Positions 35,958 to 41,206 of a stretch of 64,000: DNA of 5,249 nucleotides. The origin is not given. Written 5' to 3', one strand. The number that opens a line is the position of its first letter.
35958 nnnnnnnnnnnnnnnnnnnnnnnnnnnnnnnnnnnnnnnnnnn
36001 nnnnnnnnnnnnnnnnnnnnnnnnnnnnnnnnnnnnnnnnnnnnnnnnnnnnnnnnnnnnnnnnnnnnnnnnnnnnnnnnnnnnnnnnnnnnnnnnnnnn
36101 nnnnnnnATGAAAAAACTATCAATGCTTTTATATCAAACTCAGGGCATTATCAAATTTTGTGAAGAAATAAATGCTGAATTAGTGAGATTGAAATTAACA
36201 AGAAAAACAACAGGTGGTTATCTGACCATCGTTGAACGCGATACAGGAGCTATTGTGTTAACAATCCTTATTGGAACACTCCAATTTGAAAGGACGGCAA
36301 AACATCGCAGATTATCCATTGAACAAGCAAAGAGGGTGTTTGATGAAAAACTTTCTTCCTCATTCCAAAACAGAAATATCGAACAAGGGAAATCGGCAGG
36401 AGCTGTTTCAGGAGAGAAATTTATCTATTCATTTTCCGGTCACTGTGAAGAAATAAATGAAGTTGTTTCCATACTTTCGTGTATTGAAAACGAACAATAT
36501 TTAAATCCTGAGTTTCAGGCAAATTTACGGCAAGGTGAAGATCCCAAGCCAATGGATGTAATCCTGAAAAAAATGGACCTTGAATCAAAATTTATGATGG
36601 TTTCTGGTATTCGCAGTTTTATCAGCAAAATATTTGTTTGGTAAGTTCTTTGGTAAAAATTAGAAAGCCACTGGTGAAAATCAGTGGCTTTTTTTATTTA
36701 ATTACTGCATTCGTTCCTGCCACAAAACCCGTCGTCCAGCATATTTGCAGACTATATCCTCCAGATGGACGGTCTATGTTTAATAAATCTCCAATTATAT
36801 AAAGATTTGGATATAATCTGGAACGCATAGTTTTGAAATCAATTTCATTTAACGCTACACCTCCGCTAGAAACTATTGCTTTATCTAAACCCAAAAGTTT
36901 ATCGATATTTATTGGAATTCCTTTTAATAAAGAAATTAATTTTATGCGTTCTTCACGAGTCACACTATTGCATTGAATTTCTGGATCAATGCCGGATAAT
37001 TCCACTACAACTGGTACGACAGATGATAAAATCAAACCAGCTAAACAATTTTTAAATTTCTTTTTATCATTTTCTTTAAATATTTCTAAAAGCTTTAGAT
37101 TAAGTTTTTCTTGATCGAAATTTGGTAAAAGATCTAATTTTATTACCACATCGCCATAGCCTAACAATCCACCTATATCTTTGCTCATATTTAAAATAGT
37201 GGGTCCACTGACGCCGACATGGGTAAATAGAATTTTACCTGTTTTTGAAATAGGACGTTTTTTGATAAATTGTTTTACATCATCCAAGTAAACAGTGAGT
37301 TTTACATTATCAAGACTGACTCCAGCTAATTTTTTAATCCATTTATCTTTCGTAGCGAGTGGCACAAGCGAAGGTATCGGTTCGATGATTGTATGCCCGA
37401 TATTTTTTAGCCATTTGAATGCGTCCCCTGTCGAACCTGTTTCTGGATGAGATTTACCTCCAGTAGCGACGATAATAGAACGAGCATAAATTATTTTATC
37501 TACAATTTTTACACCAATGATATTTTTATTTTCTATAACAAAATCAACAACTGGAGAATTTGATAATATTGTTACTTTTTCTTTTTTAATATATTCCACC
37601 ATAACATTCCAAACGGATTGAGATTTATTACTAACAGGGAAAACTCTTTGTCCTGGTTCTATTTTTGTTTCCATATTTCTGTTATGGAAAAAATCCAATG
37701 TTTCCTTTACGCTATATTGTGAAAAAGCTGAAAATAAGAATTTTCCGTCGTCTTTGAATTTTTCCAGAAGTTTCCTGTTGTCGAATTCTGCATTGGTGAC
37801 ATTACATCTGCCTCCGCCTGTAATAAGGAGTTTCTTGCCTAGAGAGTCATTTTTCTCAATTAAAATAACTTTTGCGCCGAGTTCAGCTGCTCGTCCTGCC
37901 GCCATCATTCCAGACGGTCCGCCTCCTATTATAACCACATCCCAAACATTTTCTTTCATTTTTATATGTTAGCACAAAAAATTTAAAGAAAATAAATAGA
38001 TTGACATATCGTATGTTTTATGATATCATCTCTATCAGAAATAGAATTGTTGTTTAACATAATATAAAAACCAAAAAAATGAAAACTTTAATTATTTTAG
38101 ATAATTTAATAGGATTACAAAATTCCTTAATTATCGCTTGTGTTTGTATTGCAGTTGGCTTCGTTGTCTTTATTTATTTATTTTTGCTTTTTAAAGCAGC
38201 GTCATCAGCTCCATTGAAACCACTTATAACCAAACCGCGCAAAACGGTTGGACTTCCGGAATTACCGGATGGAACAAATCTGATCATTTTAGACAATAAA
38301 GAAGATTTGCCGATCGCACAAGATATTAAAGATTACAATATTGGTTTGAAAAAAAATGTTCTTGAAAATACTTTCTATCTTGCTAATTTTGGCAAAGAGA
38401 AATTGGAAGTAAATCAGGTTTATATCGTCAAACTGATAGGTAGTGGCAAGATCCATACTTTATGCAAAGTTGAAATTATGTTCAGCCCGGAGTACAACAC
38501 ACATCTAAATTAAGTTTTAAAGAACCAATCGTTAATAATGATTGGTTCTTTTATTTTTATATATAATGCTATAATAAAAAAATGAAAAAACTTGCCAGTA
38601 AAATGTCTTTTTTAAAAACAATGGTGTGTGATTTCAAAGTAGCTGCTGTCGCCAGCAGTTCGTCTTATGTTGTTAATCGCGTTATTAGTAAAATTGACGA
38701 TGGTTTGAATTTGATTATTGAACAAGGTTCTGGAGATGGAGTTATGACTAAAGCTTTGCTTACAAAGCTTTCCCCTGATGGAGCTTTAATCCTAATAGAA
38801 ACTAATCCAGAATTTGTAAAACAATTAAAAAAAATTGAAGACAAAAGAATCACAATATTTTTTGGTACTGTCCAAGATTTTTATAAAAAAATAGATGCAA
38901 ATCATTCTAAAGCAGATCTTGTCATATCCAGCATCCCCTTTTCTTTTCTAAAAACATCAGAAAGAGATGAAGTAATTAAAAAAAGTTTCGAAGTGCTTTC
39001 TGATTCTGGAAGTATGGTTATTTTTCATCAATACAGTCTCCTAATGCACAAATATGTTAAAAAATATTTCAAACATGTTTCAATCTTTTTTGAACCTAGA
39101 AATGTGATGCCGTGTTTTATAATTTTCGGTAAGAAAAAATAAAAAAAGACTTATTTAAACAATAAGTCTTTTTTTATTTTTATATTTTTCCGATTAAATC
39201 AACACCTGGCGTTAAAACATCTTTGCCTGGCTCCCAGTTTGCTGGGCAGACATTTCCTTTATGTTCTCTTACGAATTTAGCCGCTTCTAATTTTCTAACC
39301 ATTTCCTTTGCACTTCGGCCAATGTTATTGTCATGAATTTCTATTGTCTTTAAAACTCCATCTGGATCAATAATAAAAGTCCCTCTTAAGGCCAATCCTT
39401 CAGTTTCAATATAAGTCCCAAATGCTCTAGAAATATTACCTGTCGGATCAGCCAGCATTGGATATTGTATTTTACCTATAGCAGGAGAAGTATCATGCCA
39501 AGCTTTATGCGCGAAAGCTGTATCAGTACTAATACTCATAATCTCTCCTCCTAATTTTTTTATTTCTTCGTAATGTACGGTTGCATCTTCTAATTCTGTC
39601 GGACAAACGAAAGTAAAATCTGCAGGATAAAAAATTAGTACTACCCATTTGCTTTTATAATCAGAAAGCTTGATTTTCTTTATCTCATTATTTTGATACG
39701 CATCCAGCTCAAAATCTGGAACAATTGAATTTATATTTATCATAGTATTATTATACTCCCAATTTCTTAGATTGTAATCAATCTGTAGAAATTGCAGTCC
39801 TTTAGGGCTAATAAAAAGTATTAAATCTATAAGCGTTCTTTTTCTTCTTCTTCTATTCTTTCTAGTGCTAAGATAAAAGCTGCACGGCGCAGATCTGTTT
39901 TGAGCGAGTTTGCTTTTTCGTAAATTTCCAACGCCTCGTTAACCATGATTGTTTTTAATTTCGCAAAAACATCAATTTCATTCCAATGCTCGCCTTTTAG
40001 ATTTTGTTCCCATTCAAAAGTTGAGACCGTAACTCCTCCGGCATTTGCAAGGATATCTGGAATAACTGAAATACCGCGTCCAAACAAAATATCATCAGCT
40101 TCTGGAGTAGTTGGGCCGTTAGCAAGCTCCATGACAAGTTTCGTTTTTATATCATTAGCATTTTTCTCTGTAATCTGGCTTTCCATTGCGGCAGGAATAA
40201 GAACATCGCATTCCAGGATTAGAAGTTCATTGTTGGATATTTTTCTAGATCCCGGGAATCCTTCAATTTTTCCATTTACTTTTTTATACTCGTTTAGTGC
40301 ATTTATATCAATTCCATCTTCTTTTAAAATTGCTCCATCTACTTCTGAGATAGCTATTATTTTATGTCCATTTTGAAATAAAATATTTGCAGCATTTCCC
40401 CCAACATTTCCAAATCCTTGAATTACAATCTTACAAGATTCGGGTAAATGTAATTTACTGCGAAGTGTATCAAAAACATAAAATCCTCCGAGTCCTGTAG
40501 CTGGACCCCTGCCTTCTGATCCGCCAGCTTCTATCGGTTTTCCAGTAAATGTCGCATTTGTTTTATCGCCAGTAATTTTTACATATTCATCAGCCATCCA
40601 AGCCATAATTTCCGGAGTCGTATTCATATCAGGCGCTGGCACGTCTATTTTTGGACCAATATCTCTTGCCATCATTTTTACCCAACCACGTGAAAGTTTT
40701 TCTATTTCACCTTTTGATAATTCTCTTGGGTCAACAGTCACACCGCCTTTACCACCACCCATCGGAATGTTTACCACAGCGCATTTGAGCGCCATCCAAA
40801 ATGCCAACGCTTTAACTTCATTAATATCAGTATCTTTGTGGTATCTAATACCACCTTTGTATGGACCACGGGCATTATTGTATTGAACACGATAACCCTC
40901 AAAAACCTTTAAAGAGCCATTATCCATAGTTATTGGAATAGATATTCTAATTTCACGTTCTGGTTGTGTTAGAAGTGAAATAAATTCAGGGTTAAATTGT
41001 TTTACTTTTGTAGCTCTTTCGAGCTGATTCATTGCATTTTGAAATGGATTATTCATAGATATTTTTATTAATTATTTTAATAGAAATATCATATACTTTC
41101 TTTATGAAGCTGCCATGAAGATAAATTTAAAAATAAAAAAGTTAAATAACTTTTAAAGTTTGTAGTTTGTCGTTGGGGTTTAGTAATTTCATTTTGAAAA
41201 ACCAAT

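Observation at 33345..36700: Tandem array of three divergent two-gene ORFan cassettes with conserved leaders and bidirectional terminators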

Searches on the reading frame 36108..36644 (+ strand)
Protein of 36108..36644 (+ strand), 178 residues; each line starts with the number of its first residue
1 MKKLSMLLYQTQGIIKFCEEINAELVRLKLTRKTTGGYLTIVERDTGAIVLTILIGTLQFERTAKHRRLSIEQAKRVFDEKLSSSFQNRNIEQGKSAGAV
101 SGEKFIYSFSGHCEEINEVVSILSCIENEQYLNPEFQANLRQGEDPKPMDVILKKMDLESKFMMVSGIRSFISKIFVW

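Call 7: search_protein_families(library=pfam, proteins=[window:36108-36644:+], max_evalue=1)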
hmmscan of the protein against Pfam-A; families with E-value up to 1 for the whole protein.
window:36108-36644:+ (178 aa): 0 families

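Call 8: search_protein_families(library=padloc, proteins=[window:36108-36644:+], max_evalue=1)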
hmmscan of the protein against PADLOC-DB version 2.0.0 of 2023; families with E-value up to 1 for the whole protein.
window:36108-36644:+ (178 aa): 0 families

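Call 9: search_protein_families(library=phrogs, proteins=[window:36108-36644:+], max_evalue=1)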
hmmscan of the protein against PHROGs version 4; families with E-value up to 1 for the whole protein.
window:36108-36644:+ (178 aa): 0 families

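Call 52: search_protein_representatives(protein=window:36108-36644:+)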
Query: 178 residues. Proteins with E-value up to 0.001 (for the whole library): 191; up to 1e-10: 11; up to 1e-30: 2. The best 150 are listed.
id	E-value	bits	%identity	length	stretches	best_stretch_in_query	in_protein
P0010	2.3e-110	381.9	100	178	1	1-178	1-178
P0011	4.2e-35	137.3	51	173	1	13-155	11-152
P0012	4.7e-28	114.4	36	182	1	11-172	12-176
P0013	2.1e-27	112.2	43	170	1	13-156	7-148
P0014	8.2e-15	71.3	38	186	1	31-124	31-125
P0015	7.8e-14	68.1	38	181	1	27-130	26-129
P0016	6.1e-13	65.2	32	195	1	1-172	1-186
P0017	1.5e-12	64.0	36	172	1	3-131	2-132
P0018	5.8e-12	62.1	34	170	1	32-154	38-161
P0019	3.4e-11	59.6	35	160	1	13-137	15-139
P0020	7.8e-11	58.4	37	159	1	32-138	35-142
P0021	2.4e-10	56.8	40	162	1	29-131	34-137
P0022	4.1e-10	56.1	42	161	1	23-122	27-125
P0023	4.4e-10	56.0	35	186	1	26-125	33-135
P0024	5.3e-10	55.7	32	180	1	27-162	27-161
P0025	6.8e-10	55.4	37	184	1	26-128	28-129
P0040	4.9e-08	49.3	36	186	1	35-147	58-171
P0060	5.2e-07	46.0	32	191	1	25-127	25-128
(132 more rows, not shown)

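Call 66: list_cluster_members(proteins=[P0011, P0012, P0013, P0014, P0016, P0017, P0020, P0025, P0040, P0060])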
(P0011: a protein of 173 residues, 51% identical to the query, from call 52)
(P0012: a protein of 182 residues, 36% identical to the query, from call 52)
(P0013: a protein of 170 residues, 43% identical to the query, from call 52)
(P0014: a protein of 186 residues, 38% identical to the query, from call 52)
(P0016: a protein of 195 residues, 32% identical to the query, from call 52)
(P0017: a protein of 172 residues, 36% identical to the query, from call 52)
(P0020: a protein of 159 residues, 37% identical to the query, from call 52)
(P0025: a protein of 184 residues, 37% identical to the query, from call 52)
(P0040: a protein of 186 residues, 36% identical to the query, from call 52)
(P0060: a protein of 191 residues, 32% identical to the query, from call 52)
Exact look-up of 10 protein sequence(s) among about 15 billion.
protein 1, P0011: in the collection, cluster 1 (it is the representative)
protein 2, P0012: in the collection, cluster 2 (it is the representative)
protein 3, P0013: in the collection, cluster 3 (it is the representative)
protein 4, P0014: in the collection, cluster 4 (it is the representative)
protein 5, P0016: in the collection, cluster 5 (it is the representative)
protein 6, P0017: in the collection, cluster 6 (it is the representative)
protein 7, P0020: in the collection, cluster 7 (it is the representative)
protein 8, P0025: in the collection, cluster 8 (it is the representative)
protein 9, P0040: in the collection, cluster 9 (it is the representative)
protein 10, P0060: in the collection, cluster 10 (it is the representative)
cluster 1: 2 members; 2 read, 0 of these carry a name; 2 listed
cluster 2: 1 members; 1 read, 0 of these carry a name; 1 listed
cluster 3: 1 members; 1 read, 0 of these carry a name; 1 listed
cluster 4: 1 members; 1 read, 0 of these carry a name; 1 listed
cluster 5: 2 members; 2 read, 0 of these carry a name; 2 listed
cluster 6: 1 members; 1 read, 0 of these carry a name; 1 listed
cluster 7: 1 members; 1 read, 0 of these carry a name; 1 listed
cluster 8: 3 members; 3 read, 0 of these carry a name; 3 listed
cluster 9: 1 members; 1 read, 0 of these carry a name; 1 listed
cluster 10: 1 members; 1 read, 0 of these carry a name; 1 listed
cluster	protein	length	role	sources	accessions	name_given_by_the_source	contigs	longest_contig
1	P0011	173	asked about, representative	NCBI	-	-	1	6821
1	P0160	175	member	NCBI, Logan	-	-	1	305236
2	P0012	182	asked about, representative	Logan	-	-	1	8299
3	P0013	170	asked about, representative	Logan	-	-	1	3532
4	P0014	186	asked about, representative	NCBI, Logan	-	-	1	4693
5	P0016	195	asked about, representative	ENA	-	-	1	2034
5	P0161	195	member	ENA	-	-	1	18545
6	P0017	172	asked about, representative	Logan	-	-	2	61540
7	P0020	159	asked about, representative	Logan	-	-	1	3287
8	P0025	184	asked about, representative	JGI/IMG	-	-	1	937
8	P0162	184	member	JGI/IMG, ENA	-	-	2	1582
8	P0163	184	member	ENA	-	-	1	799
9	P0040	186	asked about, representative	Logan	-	-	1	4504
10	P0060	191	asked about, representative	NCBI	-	-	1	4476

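Call 69: search_protein_families(library=ncbifam, proteins=[window:36108-36644:+], max_evalue=0.1)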
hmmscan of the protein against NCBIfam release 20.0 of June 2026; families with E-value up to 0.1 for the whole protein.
window:36108-36644:+ (178 aa): 0 families

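Call 84: find_encoding_contigs(protein=P0160, flank=10000, max_places=3)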
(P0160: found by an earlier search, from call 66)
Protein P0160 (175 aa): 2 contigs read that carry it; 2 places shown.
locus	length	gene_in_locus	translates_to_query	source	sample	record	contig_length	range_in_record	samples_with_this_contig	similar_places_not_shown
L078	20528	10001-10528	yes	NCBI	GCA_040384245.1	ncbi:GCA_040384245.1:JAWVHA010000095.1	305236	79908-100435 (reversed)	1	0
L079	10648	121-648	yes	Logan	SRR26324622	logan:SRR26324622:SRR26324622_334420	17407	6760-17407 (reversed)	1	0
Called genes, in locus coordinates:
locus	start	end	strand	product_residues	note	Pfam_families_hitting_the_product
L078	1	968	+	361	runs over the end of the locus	PF11104:PilM_2, PF14450:FtsA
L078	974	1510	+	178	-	-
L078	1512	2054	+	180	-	-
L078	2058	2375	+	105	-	-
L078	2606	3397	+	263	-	PF00849:PseudoU_synth_2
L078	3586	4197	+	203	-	-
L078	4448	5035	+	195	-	PF00078:RVT_1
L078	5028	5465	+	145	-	PF01245:Ribosomal_L19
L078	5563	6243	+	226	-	-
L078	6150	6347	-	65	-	-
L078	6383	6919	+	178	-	PF01625:PMSR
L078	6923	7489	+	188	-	-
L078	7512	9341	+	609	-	-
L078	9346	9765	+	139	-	PF07884:VKOR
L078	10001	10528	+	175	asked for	-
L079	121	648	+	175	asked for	-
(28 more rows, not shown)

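Call 85: find_encoding_contigs(protein=P0017, flank=8000, max_places=3)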
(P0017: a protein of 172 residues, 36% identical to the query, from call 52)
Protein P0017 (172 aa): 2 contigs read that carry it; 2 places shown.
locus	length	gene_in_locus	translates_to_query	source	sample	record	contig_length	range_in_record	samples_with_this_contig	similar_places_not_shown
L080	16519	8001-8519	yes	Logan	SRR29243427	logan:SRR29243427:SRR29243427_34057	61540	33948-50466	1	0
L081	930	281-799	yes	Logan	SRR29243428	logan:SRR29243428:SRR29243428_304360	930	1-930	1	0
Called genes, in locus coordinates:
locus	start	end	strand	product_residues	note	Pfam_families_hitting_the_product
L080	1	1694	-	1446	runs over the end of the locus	PF04234:CopC (faint), PF13205:Big_5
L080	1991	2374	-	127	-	PF10646:Germane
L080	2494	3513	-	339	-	PF01073:3Beta_HSD, PF01370:Epimerase, PF16363:GDP_Man_Dehyd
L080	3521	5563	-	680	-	PF00082:Peptidase_S8, PF01839:FG-GAP (faint), PF25292:Beta-prop_CGLA (faint), PF13517:FG-GAP_3 (weak)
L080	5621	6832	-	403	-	PF13439:Glyco_transf_4, PF00534:Glycos_transf_1, PF13692:Glyco_trans_1_4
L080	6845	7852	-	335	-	PF06723:MreB_Mbl, PF00022:Actin (weak), PF00012:HSP70, PF14450:FtsA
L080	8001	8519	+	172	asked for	-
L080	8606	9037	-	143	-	PF00072:Response_reg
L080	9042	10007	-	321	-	PF01073:3Beta_HSD, PF01370:Epimerase, PF02719:Polysacc_synt_2, PF04321:RmlD_sub_bind, PF07993:NAD_binding_4, PF13460:NAD_binding_10 (weak), PF16363:GDP_Man_Dehyd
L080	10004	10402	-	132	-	PF11969:DcpS_C, PF01230:HIT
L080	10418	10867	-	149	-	PF00908:dTDP_sugar_isom, PF05523:FdtA (weak), PF14667:Polysacc_synt_C (weak)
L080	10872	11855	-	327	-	PF00294:PfkB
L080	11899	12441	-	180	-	-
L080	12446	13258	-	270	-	PF04085:MreC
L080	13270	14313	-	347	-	PF00022:Actin (weak), PF06723:MreB_Mbl, PF00012:HSP70, PF11104:PilM_2 (faint), PF14450:FtsA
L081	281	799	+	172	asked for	-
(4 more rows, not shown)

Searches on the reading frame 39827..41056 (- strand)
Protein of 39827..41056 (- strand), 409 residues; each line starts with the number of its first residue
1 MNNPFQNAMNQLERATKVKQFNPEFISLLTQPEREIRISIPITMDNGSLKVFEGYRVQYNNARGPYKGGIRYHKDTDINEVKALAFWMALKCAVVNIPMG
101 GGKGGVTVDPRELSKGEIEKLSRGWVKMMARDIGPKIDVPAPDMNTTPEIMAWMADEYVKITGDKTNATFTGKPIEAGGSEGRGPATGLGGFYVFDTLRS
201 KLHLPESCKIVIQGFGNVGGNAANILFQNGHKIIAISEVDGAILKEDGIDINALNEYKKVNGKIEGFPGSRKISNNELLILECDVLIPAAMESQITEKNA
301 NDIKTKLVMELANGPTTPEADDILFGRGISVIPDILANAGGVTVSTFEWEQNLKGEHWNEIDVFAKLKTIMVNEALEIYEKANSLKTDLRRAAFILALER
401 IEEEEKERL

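Call 19: search_protein_families(library=ncbifam, proteins=[window:39827-41056:-], max_evalue=0.00001)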
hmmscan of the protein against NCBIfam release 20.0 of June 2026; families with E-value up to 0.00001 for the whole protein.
window:39827-41056:- (409 aa): 6 families
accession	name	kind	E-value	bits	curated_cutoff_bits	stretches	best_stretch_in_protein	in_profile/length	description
NF040817.1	GdhA_Arch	equivalog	2.3e-136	455.3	750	1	3-408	5-414/419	glutamate dehydrogenase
NF041398.1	GluDhGdhB_Halo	equivalog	5.8e-121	404.2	620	1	5-408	4-406/410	glutamate dehydrogenase GdhB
NF006929.0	PRK09414.1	equivalog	1.1e-77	262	536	1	22-401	47-435/445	NADP-specific glutamate dehydrogenase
NF010633.0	PRK14030.1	subfamily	8.7e-63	212.9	743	1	24-373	45-405/445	glutamate dehydrogenase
NF010634.0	PRK14031.1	equivalog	5.3e-59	199.8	822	1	24-373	45-404/444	NADP-specific glutamate dehydrogenase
NF035922.1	Trp_DH_ScyB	equivalog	3.7e-16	59.1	600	1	77-405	53-343/346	tryptophan dehydrogenase ScyB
